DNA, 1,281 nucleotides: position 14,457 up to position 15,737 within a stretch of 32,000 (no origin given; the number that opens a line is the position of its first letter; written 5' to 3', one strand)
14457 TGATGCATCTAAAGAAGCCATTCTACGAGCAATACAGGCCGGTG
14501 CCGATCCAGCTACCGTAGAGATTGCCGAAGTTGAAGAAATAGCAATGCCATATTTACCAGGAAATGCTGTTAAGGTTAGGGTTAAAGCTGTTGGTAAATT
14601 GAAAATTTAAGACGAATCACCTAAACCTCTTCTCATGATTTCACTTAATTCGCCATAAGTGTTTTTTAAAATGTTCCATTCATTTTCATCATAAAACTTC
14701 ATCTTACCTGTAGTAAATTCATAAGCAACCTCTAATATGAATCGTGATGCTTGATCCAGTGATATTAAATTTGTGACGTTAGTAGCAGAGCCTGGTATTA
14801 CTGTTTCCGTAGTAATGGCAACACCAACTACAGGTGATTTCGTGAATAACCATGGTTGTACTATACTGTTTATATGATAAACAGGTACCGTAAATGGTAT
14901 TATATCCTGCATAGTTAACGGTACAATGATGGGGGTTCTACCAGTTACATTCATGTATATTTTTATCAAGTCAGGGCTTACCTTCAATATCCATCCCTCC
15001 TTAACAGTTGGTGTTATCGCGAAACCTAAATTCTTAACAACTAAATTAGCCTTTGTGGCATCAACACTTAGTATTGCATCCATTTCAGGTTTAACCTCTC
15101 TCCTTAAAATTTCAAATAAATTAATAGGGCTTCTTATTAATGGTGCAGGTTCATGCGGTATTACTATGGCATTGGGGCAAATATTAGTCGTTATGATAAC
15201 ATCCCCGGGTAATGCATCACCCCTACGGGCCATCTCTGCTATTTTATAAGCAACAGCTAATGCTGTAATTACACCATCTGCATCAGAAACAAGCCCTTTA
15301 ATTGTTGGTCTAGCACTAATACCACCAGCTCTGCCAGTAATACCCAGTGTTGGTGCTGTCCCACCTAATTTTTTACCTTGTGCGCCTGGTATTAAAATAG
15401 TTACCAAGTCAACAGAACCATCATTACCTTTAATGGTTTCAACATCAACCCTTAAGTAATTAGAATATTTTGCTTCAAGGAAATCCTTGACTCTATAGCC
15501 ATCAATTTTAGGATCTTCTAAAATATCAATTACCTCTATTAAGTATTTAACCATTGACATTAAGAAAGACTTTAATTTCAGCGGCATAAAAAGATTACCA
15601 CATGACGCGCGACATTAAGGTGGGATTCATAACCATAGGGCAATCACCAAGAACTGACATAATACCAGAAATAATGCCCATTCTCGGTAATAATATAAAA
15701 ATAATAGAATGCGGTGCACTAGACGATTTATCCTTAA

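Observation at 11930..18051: AT-rich island: DUF917, HyuA-like hydantoinase, DUF1177, AroM, a small membrane protein and a CodB-like NCS1 permease, a candidate uncharacterised cyclic-amide utilisation system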

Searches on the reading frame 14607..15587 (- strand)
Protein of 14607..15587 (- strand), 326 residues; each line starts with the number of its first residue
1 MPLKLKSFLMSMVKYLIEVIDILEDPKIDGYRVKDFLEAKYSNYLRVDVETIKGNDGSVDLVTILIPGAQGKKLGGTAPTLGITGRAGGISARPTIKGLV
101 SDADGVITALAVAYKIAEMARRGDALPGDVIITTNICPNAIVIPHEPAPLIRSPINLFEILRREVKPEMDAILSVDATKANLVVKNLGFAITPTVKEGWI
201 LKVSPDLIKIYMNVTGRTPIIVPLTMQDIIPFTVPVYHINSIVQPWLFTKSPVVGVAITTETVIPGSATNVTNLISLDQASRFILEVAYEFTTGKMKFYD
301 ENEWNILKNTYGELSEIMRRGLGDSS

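Call 3: search_protein_families(library=pfam, proteins=[window:14607-15587:-], max_evalue=0.01)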
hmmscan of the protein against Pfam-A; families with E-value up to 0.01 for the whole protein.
window:14607-15587:- (326 aa): 1 family
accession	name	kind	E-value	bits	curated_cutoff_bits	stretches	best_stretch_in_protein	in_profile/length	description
PF06675.16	DUF1177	-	7.1e-124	412.5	25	1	51-319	2-270/272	Protein of unknown function (DUF1177)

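Call 4: search_protein_families(library=ncbifam, proteins=[window:14607-15587:-], max_evalue=0.01)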
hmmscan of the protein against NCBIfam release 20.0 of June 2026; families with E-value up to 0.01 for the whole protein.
window:14607-15587:- (326 aa): 0 families

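Call 10: search_solved_structures(query=window:14607-15587:-, max_evalue=1)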
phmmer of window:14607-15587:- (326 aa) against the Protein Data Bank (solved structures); distinct sequences matched with E-value up to 1: 1.
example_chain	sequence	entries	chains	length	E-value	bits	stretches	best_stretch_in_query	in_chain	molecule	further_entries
9nx4_A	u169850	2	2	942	0.72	12.3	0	13-150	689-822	DNA gyrase subunit B,DNA gyrase subunit A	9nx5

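Call 12: find_homologous_proteins(query=window:14607-15587:-, max_evalue=0.00001)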
Query window:14607-15587:- (326 aa): 2842 proteins with E <= 0.00001 among 5315 candidates; the best 120 are listed.
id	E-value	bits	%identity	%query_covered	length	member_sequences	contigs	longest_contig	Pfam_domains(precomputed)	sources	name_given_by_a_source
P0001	3.8e-203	692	100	97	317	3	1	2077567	PF06675.17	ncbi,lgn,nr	ncbi:DUF1177 domain-containing protein [Caldivirga maquilingensis]|nr:DUF1177 domain-containing prot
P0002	1.5e-133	463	64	96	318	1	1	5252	PF06675.17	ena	-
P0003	2.0e-133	463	63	96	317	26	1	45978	PF06675.17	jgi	jgi:hypothetical protein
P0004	3.7e-133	462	64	96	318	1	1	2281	PF06675.17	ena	-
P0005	4.7e-133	461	64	96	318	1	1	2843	PF06675.17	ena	-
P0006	6.5e-133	461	65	96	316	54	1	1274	PF06675.17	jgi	-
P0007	1.5e-132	460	63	96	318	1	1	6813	PF06675.17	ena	-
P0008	2.7e-131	456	63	96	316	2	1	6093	PF06675.17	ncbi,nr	ncbi:MAG: DUF1177 domain-containing protein [Ignisphaera sp.]|nr:DUF1177 domain-containing protein [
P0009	3.9e-131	455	64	97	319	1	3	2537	PF06675.17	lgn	-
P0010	6.2e-131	454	63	97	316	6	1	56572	PF06675.17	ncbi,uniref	ncbi:MAG: DUF1177 domain-containing protein [Vulcanisaeta sp.]|uniref:DUF1177 domain-containing prot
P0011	7.1e-131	454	60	98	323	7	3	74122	PF06675.17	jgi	-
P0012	7.8e-131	454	62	96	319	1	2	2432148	PF06675.17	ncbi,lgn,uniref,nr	ncbi:DUF1177 domain-containing protein [Vulcanisaeta souniana]|uniref:DUF1177 domain-containing prot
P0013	1.7e-130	453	64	93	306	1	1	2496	PF06675.17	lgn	-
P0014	1.7e-130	453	63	96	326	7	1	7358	PF06675.17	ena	-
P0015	1.8e-130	453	61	96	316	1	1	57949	PF06675.17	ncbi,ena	-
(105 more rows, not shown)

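Call 15: find_related_loci(query=A1, collection=genome_contigs, flank=10000)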
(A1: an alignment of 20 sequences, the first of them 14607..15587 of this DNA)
Query A1 (326 aa) in genome_contigs; peptide patterns used: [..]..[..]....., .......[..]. (x = any residue, [..] = any of these).
320 stretches matched a pattern; 285 encode a relative of the query (tblastn E <= 1e-3); the best 80 are kept; 80 distinct loci.
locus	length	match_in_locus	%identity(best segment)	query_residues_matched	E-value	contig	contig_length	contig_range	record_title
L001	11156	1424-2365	63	9-322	3e-139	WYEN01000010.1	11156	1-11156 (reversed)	MAG: Desulfurococcales archaeon isolate EvPrim.Bin15 NODE_700_length_11156_cov_27.4293, whole genome shotgun sequence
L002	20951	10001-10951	63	9-324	1e-135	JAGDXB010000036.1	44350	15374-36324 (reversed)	MAG: Vulcanisaeta sp. isolate KMA_Bin30 NODE_235_length_44350_cov_3.181826, whole genome shotgun sequence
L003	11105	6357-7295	62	10-321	2e-135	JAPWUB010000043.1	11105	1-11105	MAG: Desulfurococcales archaeon isolate RSNS17 scaffold_1259_c1, whole genome shotgun sequence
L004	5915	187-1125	61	10-322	5e-134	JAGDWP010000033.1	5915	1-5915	MAG: Nitrososphaerales archaeon isolate KUA_Bin06 NODE_2545_length_5915_cov_15.249829, whole genome shotgun sequence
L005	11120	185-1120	62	10-321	3e-133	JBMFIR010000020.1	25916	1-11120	MAG: Sulfolobales archaeon isolate KM4324-28 NODE_20_length_25916_cov_3.429738, whole genome shotgun sequence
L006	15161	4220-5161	62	10-322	5e-133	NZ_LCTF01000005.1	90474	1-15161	Caldivirga sp. MU80 contig_6, whole genome shotgun sequence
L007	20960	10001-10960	59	10-325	1e-132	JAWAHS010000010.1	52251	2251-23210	MAG: Ignisphaera sp. isolate SRBZ-1_201808_bins_18 SRBZ-1_201808_bins_18_scaffold_10, whole genome shotgun sequence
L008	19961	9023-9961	60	10-322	3e-132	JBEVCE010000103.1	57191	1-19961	MAG: Pyrodictiaceae archaeon isolate 2_1_SS_W3_F1_Bin025_Water NODE_80_length_57191_cov_8.680289, whole genome shotgun s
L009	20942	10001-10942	59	9-322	8e-132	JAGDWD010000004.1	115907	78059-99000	MAG: Desulfurococcales archaeon isolate KUA_Bin18 NODE_35_length_115907_cov_16.018990, whole genome shotgun sequence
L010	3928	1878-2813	60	10-321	2e-134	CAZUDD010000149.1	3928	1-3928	MAG TPA_asm: uncultured Desulfurococcaceae archaeon isolate binchicken_co409_6 genome assembly, contig: NODE_5074_length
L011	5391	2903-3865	60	1-321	6e-132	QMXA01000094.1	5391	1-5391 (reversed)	MAG: Thermoprotei archaeon isolate B12_G17 B12_Guay17_scaffold_07340, whole genome shotgun sequence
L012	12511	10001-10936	60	10-322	3e-131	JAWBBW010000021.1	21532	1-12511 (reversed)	MAG: Desulfurococcaceae archaeon isolate GMQP_201705_bins_39 GMQP_201705_bins_39_scaffold_21, whole genome shotgun seque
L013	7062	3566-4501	59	10-321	1e-130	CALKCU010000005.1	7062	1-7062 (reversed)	MAG: uncultured Sulfolobales archaeon isolate S1_Bin_METABAT__331_1 genome assembly, contig: c_000002268076, whole genom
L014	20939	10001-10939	58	10-322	8e-130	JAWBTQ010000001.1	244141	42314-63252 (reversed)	MAG: Sulfolobales archaeon isolate JZ-1_201709_bins_45 JZ-1_201709_bins_45_scaffold_1, whole genome shotgun sequence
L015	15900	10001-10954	60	5-322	5e-129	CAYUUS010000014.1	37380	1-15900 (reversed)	MAG TPA_asm: uncultured Ignisphaera sp. isolate SRP104967_co1_57 genome assembly, contig: NODE_342_length_37380_cov_357.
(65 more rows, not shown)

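Call 38: predict_structure(alignment_id=A1)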
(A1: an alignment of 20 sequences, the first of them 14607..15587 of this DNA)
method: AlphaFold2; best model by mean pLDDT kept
length: 326 residues; sequences in the alignment: 20
mean_pLDDT: 80.1   pTM: 0.86
mean pLDDT of the five models: 80.1, 77.5, 76.7, 72.3, 72.1
residues with pLDDT >= 90: 148; 70-90: 97; 50-70: 38; < 50: 43
segments of 3 or more residues with pLDDT < 50: 1-9, 90-92, 94-101, 180-183, 233-237, 262-272, 324-326
pLDDT, mean of each block of 10 residues (from residue 1): 43 88 81 94 95 86 96 95 79 44 81 95 95 86 61 76 92 78 61 91 95 89 80 56 87 86 40 75 96 95 91 74 49
secondary structure, 60 per line:
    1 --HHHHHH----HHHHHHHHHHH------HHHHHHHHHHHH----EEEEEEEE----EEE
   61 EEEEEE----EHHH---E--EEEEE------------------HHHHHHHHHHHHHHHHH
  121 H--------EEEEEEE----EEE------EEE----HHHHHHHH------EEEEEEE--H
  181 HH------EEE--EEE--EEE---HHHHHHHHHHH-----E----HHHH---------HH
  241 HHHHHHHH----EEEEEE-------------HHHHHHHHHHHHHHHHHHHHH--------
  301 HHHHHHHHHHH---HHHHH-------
elements in order: H3-8 H13-23 H30-41 E46-53 E58-66 E81-85 H104-121 E130-136 E141-143 E150-152 H157-164 E171-177 E189-191 E194-196 E199-201 H205-215 H226-229 H239-248 E253-258 H272-292 H301-311 H315-319

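Call 42: fold_search(model_id=the predicted structure, library=pdb)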
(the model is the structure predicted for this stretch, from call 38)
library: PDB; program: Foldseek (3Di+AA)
matches with E <= 10: 790; with E <= 0.001: 204
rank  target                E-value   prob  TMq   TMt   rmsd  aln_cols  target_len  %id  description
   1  8svm_L                1.8e-09  1.00  0.53  0.36   6.4       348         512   10  Plasmodium falciparum M17 aminopeptidase bound to MMV1557817 (released 2024-04-24)
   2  1qq9                  2.4e-09  1.00  0.47  0.54   6.7       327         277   12  STREPTOMYCES GRISEUS AMINOPEPTIDASE COMPLEXED WITH METHIONINE (released 2000-05-03)
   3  6ee2_L                2.7e-09  1.00  0.52  0.35   6.1       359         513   10  X-ray crystal structure of Pf-M17 in complex with inhibitor 6i and regulatory zinc ion (released 2018-12-26)
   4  4r6t_J                2.7e-09  1.00  0.51  0.34   6.8       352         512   10  Structure of the m17 leucyl aminopeptidase from malaria complexed with a hydroxamic acid-based inhibitor (released 2014-10-29)
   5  4r6t_D                4.4e-09  1.00  0.52  0.35   6.2       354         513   10  Structure of the m17 leucyl aminopeptidase from malaria complexed with a hydroxamic acid-based inhibitor (released 2014-10-29)
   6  4zx9_D                4.4e-09  1.00  0.50  0.34   6.9       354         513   10  X-ray crystal structure of PfA-M17 in complex with hydroxamic acid-based inhibitor 10b (released 2016-03-30)
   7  4zy0_K                4.7e-09  1.00  0.52  0.35   6.0       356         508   10  X-ray crystal structure of PfA-M17 in complex with hydroxamic acid-based inhibitor 10q (released 2016-03-30)
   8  4x2t_J                5.0e-09  1.00  0.51  0.35   6.5       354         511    9  X-ray crystal structure of the orally available aminopeptidase inhibitor, Tosedostat, bound to the M17 Leucyl Aminopep (released 2015-02-18)
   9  4r76_B                5.4e-09  1.00  0.52  0.35   6.5       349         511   10  Structure of the m17 leucyl aminopeptidase from malaria complexed with a hydroxamic acid-based inhibitor (released 2014-10-29)
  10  4r76_H                5.7e-09  1.00  0.52  0.35   5.9       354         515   10  Structure of the m17 leucyl aminopeptidase from malaria complexed with a hydroxamic acid-based inhibitor (released 2014-10-29)
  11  8ez4_F                5.7e-09  1.00  0.52  0.35   6.2       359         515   10  Plasmodium falciparum M17 in complex with inhibitor 9aa (released 2023-01-18)
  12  4r6t_H                6.9e-09  1.00  0.49  0.34   6.7       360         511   10  Structure of the m17 leucyl aminopeptidase from malaria complexed with a hydroxamic acid-based inhibitor (released 2014-10-29)
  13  1tf8                  6.9e-09  1.00  0.45  0.53   8.3       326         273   12  Streptomyces griseus aminopeptidase complexed with L-tryptophan (released 2005-05-31)
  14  4zy0_F                7.3e-09  1.00  0.53  0.36   6.4       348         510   10  X-ray crystal structure of PfA-M17 in complex with hydroxamic acid-based inhibitor 10q (released 2016-03-30)
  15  8ez4_C                7.3e-09  1.00  0.51  0.34   6.3       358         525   10  Plasmodium falciparum M17 in complex with inhibitor 9aa (released 2023-01-18)
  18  8svm_J                1.2e-08  1.00  0.52  0.35   6.1       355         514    9  Plasmodium falciparum M17 aminopeptidase bound to MMV1557817 (released 2024-04-24)
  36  4h2k_A                2.6e-08  1.00  0.47  0.56   6.6       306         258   10  Crystal structure of the catalytic domain of succinyl-diaminopimelate desuccinylase from Haemophilus influenzae (released 2012-11-21)
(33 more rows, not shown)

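Call 51: search_solved_structures(query=A1, max_evalue=10, show_alignments=2)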
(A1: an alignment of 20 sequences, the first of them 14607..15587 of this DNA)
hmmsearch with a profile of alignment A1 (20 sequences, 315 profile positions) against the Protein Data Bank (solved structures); distinct sequences matched with E-value up to 10: 4.
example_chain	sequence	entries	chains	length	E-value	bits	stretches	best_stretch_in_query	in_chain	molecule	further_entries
5dwz_C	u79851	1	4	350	1.3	11.1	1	79-124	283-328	3-oxoacyl-[acyl-carrier-protein] synthase 3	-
6et3_A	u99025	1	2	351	1.3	11.1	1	79-124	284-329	PqsC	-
6et0_A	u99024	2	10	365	1.3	11.1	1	79-124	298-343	PqsC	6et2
6esz_A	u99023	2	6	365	1.3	11.1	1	79-124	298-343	PqsC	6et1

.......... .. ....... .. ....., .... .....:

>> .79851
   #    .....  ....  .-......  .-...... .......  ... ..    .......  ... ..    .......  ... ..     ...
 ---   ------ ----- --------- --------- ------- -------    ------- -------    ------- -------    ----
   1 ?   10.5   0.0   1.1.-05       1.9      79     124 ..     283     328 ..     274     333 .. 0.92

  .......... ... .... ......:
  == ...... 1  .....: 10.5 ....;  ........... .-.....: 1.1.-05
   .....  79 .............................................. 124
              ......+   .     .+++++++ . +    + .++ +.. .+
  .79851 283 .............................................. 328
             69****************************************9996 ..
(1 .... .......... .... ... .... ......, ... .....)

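Call 75: search_protein_families(library=pfam, proteins=[L002:5488-6000:+, L002:6200-7552:+, L002:7560-8297:+, L002:8363-9241:+, L002:3557-5377:-, L002:1503-3560:-, L006:30-1340:+, L006:1334-2233:+, L006:9749-10069:+, L006:10086-10805:-], max_evalue=0.001)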
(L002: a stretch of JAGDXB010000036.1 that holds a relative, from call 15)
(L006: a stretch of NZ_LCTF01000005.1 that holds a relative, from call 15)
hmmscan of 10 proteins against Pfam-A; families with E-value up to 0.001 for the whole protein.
L002:5488-6000:+ (170 aa): 6 families
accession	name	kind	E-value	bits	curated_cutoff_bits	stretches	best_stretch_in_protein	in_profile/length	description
PF13404.12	HTH_AsnC-type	-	5.8e-13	48.9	27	1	25-63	4-42/42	AsnC-type helix-turn-helix domain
PF13412.12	HTH_24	-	1e-12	47.8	21.9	1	23-69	2-48/48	Winged helix-turn-helix DNA-binding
PF01047.28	MarR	-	7.3e-07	29.4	24.6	1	22-68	1-47/59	MarR family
PF08279.18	HTH_11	-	1.6e-06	28.4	25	1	28-72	4-48/55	HTH domain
PF08280.17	HTH_Mga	-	0.00014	22.2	23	1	24-56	5-37/59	M protein trans-acting positive regulator (MGA) HTH domain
PF08220.18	HTH_DeoR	-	0.00055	20.1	21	1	28-68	4-44/57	DeoR-like helix-turn-helix domain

L002:6200-7552:+ (450 aa): 2 families
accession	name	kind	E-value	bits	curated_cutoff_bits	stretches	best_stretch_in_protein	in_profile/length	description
PF07690.21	MFS_1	-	3.5e-34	118.7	33.4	2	35-374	1-312/347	Major Facilitator Superfamily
PF00083.30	Sugar_tr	-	3.6e-30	105.7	22.3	1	68-447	49-443/452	Sugar (and other) transporter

L002:7560-8297:+ (245 aa): 1 family
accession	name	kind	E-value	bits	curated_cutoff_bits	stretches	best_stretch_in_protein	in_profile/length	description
PF01177.27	Asp_Glu_race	-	5.9e-39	134.5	31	1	5-209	1-209/211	Asp/Glu/Hydantoin racemase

L002:8363-9241:+ (292 aa): 6 families
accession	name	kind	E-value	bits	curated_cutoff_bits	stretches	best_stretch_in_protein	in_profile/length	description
PF00561.26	Abhydrolase_1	-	6.5e-25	88.6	25.8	1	28-275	3-244/245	alpha/beta hydrolase fold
PF12146.15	Hydrolase_4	-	3.3e-18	66.3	27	1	24-148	3-131/239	Serine aminopeptidase, S33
PF12697.13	Abhydrolase_6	-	3.1e-17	64.4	26.3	1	30-276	3-211/217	Alpha/beta hydrolase family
PF00326.27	Peptidase_S9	-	3.9e-08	33.5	22.6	0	88-120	57-89/213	Prolyl oligopeptidase family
PF02230.22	Abhydrolase_2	-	6.9e-06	26.5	23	1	90-146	101-157/217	Phospholipase/Carboxylesterase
PF00975.26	Thioesterase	-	0.00018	22.2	26.4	1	28-122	3-91/226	Thioesterase domain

L002:3557-5377:- (606 aa): 1 family
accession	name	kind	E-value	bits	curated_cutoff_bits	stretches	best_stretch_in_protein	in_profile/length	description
PF02538.19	Hydantoinase_B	-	7.8e-163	543.1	26.8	1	6-530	1-519/519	Hydantoinase B/oxoprolinase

L002:1503-3560:- (685 aa): 3 families
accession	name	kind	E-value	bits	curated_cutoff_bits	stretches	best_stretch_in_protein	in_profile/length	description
PF01968.24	Hydantoinase_A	-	1.1e-81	274.8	22.9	1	200-492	1-289/291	Hydantoinase/oxoprolinase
PF05378.19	Hydant_A_N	-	5.9e-47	160.1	25.2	1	5-179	1-175/176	Hydantoinase/oxoprolinase N-terminal region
PF19278.4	Hydant_A_C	-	2.1e-19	70.1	21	1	507-678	9-185/193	Hydantoinase/oxoprolinase C-terminal domain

L006:30-1340:+ (436 aa): 0 families

L006:1334-2233:+ (299 aa): 1 family
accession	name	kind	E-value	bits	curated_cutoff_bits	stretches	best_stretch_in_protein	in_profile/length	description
PF13635.12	DUF4143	-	4.6e-14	52.9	28.1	1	115-249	12-159/160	Domain of unknown function (DUF4143)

L006:9749-10069:+ (106 aa): 0 families

L006:10086-10805:- (239 aa): 2 families
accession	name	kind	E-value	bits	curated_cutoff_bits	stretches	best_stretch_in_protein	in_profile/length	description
PF05050.19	Methyltransf_21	-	5.9e-09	36.7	22.7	1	64-201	1-151/173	Methyltransferase FkbM domain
PF02475.24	TRM5-TYW2_MTfase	-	3.7e-08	33.9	28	1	61-116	39-95/164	TRM5/TYW2 methyltransferase domain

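Call 80: find_encoding_contigs(protein=P0002, flank=6000, max_places=1)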
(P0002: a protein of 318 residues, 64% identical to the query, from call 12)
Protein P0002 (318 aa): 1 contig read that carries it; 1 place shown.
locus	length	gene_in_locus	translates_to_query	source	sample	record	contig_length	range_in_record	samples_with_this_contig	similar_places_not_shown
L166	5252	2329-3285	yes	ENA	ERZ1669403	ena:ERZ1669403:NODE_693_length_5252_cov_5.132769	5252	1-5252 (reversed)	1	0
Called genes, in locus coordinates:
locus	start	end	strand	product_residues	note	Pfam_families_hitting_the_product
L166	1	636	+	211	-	?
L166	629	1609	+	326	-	PF00005:ABC_tran, PF13304:AAA_21 (faint), PF08352:oligo_HPY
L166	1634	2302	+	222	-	PF07302:AroM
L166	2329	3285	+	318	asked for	PF06675:DUF1177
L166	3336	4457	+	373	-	PF06032:S-Me-THD_N, PF20906:S-Me-THD_C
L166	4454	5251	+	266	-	?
